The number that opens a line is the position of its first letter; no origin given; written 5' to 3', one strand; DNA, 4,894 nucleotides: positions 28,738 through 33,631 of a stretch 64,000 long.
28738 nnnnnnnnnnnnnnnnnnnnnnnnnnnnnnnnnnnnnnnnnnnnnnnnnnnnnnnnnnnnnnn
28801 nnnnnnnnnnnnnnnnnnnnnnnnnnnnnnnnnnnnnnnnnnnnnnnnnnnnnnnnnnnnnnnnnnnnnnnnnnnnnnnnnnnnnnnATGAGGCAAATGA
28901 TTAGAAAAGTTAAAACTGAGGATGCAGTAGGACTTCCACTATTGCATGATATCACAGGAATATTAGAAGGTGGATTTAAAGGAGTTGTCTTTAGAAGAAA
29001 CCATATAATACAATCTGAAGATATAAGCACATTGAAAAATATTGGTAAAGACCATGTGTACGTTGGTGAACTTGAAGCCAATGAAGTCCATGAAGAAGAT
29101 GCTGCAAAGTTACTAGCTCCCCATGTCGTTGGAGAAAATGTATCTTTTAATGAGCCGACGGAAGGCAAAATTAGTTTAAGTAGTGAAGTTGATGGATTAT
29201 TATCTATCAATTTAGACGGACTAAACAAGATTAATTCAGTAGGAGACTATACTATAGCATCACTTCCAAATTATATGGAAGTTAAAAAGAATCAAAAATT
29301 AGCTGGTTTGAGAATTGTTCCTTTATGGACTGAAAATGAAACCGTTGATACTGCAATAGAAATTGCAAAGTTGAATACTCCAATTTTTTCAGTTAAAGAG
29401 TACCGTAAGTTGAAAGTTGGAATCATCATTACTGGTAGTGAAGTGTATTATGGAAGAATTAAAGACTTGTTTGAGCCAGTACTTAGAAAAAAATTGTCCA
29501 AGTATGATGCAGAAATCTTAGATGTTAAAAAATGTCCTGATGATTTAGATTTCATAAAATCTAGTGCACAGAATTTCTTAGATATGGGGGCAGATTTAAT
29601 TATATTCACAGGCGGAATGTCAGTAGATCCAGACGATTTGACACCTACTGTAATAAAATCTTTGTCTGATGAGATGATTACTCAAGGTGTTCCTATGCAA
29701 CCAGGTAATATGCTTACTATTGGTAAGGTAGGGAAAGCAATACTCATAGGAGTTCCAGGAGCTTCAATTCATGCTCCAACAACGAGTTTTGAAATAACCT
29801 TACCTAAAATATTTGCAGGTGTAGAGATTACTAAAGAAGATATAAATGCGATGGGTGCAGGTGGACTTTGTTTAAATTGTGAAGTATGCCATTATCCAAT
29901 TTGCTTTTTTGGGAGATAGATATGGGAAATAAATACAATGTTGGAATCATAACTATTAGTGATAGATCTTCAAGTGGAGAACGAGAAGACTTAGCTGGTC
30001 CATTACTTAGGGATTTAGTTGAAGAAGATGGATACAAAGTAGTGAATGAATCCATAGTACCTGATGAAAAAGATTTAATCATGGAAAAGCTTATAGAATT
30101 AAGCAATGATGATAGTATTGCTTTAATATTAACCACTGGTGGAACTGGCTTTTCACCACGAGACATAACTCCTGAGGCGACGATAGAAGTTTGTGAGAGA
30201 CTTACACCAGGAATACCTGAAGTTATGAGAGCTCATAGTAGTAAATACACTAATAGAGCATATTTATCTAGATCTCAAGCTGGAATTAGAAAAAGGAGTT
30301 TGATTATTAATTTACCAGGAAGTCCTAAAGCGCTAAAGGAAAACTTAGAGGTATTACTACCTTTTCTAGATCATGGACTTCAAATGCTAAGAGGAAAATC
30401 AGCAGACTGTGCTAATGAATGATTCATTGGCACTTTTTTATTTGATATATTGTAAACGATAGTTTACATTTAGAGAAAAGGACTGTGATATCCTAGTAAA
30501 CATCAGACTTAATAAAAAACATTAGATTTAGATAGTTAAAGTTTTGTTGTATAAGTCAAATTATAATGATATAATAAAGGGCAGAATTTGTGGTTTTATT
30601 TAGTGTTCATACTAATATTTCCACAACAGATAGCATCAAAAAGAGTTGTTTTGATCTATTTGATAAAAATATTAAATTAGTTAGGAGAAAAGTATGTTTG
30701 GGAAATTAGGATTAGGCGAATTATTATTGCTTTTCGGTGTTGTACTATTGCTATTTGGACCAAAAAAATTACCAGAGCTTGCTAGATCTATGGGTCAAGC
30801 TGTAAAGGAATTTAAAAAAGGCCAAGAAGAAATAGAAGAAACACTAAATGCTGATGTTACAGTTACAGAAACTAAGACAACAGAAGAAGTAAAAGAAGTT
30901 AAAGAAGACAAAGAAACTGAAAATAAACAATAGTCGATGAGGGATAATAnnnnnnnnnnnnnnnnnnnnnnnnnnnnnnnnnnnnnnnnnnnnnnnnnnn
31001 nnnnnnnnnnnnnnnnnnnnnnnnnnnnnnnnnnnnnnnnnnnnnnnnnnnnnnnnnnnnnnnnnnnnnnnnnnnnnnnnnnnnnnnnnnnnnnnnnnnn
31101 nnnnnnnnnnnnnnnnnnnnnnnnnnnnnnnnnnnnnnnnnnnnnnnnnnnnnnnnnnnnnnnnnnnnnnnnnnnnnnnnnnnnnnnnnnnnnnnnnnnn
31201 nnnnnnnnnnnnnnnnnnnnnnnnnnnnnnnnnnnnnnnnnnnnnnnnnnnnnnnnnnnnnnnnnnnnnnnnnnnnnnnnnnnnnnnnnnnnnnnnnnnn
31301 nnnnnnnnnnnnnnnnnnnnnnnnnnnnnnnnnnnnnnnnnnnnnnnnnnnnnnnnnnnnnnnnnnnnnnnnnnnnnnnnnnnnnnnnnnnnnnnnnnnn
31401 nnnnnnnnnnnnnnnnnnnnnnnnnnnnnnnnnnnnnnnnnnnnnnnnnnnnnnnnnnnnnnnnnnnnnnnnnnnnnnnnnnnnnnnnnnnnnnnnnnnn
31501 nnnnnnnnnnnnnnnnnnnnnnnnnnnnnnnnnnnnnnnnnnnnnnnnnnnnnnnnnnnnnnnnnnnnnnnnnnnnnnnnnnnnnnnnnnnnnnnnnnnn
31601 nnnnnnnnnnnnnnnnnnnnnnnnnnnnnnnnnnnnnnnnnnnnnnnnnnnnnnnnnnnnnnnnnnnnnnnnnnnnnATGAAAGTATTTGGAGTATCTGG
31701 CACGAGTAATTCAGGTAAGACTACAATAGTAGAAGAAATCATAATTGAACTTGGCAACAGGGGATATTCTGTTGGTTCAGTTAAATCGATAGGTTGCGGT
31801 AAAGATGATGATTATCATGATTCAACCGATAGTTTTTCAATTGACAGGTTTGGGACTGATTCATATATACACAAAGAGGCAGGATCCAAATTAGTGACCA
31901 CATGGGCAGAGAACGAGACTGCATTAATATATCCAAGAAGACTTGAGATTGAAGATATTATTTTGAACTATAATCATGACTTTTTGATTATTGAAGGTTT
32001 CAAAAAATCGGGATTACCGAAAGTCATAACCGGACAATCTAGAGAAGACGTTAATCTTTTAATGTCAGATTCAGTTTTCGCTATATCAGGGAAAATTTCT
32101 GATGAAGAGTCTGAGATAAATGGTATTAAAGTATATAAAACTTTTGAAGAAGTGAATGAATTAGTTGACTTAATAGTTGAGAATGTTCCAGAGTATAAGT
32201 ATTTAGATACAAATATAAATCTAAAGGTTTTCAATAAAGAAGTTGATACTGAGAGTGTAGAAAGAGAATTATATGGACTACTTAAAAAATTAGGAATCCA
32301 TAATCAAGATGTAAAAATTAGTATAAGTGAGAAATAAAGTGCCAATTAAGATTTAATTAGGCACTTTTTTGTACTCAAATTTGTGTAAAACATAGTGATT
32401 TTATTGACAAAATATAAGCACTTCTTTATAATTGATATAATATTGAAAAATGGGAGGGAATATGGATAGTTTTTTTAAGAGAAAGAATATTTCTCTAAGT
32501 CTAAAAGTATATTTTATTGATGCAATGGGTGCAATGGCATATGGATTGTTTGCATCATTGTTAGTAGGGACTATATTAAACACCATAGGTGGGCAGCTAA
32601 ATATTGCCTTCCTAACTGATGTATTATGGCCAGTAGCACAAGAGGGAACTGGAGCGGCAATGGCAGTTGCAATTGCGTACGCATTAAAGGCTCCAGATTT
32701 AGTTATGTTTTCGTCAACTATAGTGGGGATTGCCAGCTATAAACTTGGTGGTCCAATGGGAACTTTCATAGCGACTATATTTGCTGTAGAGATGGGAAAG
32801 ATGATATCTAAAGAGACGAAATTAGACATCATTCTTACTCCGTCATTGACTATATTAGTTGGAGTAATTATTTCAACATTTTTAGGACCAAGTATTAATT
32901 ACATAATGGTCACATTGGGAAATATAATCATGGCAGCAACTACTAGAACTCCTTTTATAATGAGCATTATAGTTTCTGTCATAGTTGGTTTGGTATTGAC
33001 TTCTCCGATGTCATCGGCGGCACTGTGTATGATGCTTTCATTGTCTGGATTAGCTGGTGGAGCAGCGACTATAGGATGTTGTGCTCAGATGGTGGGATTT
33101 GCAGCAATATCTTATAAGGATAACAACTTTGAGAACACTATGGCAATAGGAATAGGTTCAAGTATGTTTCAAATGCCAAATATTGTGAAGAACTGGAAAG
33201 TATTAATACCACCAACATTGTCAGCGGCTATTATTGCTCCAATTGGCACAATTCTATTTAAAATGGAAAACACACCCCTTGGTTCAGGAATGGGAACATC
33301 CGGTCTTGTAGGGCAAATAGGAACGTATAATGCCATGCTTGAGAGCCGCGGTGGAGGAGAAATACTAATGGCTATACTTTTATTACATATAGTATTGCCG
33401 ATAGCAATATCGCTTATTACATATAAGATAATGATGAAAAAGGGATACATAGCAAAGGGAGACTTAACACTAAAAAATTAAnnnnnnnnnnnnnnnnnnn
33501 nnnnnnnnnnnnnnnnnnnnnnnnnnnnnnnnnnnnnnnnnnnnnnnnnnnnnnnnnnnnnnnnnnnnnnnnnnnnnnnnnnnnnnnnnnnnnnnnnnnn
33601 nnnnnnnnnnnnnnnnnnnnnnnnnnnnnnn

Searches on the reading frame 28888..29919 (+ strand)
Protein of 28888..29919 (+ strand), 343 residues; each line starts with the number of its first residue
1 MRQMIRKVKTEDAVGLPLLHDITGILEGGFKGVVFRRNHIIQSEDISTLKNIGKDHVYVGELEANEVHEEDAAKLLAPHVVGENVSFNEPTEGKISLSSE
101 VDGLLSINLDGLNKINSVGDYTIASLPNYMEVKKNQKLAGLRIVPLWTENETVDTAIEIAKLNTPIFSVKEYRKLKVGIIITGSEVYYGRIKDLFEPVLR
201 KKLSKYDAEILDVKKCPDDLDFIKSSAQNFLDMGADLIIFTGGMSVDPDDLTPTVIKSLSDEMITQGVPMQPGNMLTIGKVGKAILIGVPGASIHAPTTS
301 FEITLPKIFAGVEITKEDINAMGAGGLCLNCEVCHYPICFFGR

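Call 39: search_protein_families(library=pfam, proteins=[window:28888-29919:+], max_evalue=0.00001)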
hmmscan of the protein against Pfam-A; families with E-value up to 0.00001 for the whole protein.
window:28888-29919:+ (343 aa): 1 family
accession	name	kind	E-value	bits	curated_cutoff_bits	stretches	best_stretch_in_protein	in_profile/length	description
PF00994.29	MoCF_biosynth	-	1e-20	74.4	26.6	1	178-306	1-140/144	Probable molybdopterin binding domain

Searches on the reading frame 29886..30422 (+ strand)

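Call 39: search_protein_families(library=pfam, proteins=[window:29886-30422:+], max_evalue=0.00001)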
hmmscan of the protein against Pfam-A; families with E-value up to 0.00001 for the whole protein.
window:29886-30422:+ (178 aa): 1 family
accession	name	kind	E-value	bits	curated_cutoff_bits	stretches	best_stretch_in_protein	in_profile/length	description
PF00994.29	MoCF_biosynth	-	1.1e-32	113.1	26.6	1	20-163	1-144/144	Probable molybdopterin binding domain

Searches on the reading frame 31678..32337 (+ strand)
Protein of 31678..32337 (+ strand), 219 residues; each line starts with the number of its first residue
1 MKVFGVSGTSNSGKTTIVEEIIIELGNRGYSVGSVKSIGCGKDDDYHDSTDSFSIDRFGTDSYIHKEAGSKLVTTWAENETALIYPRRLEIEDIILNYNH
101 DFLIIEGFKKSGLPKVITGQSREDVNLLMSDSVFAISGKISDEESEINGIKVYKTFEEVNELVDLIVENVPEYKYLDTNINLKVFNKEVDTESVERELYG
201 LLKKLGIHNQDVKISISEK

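Call 13: search_protein_families(library=pfam, proteins=[window:31678-32337:+])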
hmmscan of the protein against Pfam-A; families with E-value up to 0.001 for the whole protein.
window:31678-32337:+ (219 aa): 1 family
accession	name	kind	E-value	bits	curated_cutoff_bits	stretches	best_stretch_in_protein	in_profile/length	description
PF03205.20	MobB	-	1.2e-20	74.2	26.6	1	3-135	1-129/133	Molybdopterin guanine dinucleotide synthesis protein B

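Call 69: find_encoding_contigs(protein=window:31678-32337:+, flank=6000, max_places=10)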
Protein window:31678-32337:+ (219 aa): no gene with exactly this product is on record in the collection.

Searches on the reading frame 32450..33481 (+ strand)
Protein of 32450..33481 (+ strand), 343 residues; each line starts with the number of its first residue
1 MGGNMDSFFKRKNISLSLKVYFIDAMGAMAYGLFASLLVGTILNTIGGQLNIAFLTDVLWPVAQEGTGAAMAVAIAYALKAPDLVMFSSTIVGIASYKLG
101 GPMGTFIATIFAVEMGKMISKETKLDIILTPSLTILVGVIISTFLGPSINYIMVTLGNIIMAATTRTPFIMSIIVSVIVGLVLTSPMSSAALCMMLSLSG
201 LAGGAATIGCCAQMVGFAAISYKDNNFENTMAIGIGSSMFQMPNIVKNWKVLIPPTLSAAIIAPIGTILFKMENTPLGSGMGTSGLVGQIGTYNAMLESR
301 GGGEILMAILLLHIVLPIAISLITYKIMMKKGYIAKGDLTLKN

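Call 13: search_protein_families(library=pfam, proteins=[window:32450-33481:+])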
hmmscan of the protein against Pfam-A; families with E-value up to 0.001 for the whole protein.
window:32450-33481:+ (343 aa): 1 family
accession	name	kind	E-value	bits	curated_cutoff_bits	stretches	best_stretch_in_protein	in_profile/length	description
PF13303.11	PTS_EIIC_2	-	7.7e-86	288.6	28.9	1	24-340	2-326/327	Phosphotransferase system, EIIC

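Call 15: find_encoding_contigs(protein=window:32450-33481:+, flank=4000, max_places=10)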
Protein window:32450-33481:+ (343 aa): no gene with exactly this product is on record in the collection.

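Call 17: find_homologous_proteins(query=window:32450-33481:+, max_evalue=1e-30)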
Query window:32450-33481:+ (343 aa): 8000 proteins with E <= 1e-30 among 8000 candidates; the best 120 are listed.
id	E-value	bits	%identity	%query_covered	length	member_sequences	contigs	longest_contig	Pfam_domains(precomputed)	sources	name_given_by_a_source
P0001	8.3e-206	700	100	99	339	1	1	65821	PF13303.12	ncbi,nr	ncbi:MAG: PTS sugar transporter subunit IIC [Tissierellia bacterium]|nr:PTS sugar transporter subuni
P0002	7.8e-205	697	99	99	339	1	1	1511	PF13303.12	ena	-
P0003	1.8e-203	693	99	99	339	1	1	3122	PF13303.12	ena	-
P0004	9.1e-148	510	72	98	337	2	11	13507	PF13303.12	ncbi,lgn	-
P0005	3.6e-142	491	66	99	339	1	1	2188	PF13303.12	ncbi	-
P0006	6.2e-142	491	67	98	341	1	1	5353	PF13303.12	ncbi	-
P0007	7.7e-142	490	68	99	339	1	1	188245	PF13303.12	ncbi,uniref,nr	ncbi:PTS transporter subunit IIC [Miniphocaeibacter massiliensis]|uniref:PTS transporter subunit IIC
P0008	2.7e-141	488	68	99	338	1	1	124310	PF13303.12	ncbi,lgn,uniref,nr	ncbi:hypothetical protein SAMN02745245_00666 [Anaerosphaera aminiphila DSM 21120]|uniref:Phosphotran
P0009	8.9e-141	487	68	98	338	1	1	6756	PF13303.12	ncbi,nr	ncbi:MAG: PTS sugar transporter subunit IIC [Peptoniphilus sp.]|nr:PTS sugar transporter subunit IIC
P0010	2.3e-140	485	69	99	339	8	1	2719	PF13303.12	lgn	-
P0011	4.7e-140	484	67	99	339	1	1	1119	PF13303.12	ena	-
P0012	5.4e-140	484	67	99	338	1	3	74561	PF13303.12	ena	-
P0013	1.0e-139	483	67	99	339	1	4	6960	PF13303.12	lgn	-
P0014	1.0e-139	483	68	99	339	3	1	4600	PF13303.12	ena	-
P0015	1.1e-139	483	68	99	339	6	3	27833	PF13303.12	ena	-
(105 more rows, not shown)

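Call 20: find_encoding_contigs(protein=P0003, flank=5000, max_places=5)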
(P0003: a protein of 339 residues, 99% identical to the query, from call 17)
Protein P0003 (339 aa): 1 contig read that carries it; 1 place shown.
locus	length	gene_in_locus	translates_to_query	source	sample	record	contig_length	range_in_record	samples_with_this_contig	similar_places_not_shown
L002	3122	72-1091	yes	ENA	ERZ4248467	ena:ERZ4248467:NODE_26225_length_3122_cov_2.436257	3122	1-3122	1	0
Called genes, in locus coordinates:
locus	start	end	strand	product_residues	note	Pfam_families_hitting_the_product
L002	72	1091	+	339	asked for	PF13303:PTS_EIIC_2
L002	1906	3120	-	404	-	?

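Call 21: find_encoding_contigs(protein=P0002, flank=5000, max_places=5)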
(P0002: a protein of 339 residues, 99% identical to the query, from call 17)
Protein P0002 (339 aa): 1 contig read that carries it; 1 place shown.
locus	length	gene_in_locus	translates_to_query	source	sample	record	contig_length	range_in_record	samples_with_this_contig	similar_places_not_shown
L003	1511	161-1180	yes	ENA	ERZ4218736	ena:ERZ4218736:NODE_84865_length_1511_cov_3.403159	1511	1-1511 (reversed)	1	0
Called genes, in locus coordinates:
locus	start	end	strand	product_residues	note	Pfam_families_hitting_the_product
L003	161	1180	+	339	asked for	PF13303:PTS_EIIC_2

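Call 22: find_encoding_contigs(protein=P0004, flank=6000, max_places=6)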
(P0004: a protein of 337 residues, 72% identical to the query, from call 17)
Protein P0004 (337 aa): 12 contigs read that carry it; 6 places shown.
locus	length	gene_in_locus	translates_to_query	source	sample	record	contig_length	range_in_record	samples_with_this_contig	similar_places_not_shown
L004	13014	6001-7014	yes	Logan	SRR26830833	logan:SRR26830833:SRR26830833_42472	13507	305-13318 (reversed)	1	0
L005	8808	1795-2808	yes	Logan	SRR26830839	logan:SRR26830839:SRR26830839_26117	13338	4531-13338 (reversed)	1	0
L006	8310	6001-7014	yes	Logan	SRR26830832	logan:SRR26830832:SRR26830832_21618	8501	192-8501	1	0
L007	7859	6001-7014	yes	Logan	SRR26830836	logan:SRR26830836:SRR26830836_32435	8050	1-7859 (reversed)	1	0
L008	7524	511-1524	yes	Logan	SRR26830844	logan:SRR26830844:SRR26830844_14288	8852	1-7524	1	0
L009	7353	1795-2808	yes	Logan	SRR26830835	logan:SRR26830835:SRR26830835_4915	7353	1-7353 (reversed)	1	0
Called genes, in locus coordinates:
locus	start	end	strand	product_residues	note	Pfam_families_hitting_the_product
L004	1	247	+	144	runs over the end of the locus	?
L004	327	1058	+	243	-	PF27264:YdhW_C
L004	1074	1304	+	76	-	PF02416:TatA_B_E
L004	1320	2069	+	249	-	PF00902:TatC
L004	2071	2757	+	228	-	PF03205:MobB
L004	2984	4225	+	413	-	PF03616:Glt_symporter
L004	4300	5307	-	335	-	PF01571:GCV_T, PF08669:GCV_T_C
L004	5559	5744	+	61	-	-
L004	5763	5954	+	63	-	-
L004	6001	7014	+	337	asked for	PF13303:PTS_EIIC_2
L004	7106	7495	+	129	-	PF04304:DUF454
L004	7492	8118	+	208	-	-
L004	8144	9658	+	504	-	PF00199:Catalase, PF06628:Catalase-rel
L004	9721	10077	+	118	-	PF01475:FUR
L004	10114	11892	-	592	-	PF00664:ABC_membrane, PF00005:ABC_tran, PF02463:SMC_N (weak)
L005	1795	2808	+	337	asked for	PF13303:PTS_EIIC_2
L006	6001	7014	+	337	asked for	PF13303:PTS_EIIC_2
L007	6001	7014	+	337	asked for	PF13303:PTS_EIIC_2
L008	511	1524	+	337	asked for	PF13303:PTS_EIIC_2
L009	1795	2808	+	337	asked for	PF13303:PTS_EIIC_2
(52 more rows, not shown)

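Call 59: list_cluster_members(proteins=[P0001, P0003, P0002])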
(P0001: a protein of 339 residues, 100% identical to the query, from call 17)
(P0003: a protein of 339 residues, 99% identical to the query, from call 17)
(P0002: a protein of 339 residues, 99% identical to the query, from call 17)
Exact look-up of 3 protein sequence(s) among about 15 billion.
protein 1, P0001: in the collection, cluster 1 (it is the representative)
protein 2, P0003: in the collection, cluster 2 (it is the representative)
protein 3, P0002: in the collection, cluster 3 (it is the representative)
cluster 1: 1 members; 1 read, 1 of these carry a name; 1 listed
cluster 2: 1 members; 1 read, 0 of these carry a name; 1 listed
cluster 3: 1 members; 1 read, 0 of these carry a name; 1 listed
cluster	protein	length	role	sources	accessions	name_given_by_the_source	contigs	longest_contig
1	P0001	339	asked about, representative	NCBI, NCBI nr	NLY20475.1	MAG: PTS sugar transporter subunit IIC [Tissierellia bacterium] | PTS sugar transporter subunit IIC [Tissierellia bacterium]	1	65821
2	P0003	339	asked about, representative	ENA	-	-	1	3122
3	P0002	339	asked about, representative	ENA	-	-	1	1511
